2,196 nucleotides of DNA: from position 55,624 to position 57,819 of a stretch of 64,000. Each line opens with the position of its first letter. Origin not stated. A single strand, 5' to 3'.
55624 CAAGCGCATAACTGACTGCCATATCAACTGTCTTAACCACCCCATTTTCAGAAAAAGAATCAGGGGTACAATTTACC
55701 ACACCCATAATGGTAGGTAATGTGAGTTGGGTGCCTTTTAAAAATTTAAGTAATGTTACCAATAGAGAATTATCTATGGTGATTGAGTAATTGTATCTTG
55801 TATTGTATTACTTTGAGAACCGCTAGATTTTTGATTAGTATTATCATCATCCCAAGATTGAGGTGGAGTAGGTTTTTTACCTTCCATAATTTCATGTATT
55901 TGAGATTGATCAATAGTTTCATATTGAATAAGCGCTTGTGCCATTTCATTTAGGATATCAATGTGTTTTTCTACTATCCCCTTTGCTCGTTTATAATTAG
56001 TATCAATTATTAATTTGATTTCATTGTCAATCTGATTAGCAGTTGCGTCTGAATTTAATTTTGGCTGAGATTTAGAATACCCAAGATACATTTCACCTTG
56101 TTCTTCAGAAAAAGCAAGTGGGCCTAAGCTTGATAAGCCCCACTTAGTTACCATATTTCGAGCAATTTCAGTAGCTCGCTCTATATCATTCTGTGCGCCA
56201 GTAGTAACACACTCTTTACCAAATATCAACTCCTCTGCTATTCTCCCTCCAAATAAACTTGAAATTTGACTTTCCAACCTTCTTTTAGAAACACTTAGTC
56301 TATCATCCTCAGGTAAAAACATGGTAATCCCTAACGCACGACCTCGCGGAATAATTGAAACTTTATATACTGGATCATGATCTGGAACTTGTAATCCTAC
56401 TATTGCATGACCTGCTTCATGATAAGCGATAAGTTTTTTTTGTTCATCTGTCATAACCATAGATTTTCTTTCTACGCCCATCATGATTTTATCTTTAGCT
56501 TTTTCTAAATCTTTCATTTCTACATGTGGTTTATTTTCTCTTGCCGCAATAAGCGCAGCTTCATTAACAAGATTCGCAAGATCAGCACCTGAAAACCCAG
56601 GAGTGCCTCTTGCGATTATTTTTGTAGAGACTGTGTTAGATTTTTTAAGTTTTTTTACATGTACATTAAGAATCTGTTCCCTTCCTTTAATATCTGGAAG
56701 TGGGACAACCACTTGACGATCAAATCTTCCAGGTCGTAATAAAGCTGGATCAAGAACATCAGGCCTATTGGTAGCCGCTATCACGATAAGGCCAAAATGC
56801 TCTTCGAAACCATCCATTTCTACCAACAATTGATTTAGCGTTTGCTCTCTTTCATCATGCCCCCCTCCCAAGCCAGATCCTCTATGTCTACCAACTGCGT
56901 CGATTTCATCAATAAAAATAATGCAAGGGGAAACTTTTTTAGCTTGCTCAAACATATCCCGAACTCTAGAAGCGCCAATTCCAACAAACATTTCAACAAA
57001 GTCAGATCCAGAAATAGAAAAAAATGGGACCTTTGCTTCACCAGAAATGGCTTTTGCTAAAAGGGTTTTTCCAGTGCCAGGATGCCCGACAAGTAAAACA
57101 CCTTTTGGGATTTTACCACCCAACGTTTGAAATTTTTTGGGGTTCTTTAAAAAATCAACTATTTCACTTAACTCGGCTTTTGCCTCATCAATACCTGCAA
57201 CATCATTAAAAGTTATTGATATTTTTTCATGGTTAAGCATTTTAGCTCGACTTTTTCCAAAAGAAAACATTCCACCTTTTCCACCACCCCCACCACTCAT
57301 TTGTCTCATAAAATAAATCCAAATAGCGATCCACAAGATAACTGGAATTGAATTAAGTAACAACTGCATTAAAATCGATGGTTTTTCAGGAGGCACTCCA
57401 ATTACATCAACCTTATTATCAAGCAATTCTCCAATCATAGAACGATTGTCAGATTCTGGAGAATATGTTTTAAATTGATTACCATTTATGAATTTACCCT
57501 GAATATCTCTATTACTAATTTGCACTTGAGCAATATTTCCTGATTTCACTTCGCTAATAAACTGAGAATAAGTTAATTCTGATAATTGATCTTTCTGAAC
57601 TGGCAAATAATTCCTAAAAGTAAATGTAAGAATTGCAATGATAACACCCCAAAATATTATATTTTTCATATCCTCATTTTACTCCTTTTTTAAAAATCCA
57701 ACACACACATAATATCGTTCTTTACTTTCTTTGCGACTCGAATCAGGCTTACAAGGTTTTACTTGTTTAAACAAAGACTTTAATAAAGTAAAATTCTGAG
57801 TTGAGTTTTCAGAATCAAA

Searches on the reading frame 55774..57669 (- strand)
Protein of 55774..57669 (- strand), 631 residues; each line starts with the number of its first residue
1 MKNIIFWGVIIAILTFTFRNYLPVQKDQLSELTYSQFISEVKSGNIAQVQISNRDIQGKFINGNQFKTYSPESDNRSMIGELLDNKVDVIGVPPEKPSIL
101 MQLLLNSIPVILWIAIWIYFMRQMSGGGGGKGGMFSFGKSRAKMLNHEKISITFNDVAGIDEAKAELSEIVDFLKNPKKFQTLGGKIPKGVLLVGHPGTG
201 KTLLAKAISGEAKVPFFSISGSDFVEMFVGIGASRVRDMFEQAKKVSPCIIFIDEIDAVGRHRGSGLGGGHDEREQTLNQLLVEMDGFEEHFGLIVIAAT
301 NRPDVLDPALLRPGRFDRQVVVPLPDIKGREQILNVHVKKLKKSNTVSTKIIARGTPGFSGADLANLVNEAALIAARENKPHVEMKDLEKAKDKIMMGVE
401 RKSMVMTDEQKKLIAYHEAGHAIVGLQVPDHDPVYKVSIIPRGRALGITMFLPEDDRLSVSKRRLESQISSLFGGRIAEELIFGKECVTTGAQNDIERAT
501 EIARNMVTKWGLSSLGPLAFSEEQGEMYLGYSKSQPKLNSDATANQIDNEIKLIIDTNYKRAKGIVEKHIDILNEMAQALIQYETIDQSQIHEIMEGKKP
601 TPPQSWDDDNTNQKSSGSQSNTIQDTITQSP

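Call 22: search_protein_families(library=pfam, proteins=[window:55774-57669:-], max_evalue=0.00001)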
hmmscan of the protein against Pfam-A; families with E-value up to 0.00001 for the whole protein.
window:55774-57669:- (631 aa): 4 families
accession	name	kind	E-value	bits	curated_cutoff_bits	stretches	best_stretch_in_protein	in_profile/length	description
PF01434.24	Peptidase_M41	-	5.7e-70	235.5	29.9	1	404-594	1-191/191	Peptidase family M41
PF00004.35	AAA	-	2.1e-45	154.8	21.2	1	191-324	1-131/131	ATPase family associated with various cellular activities (AAA)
PF17862.7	AAA_lid_3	-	2.4e-14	53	27.2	1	349-390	4-45/45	AAA+ lid domain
PF06480.20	FtsH_ext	-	4.7e-12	46.5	25.5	1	4-94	1-103/103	FtsH Extracellular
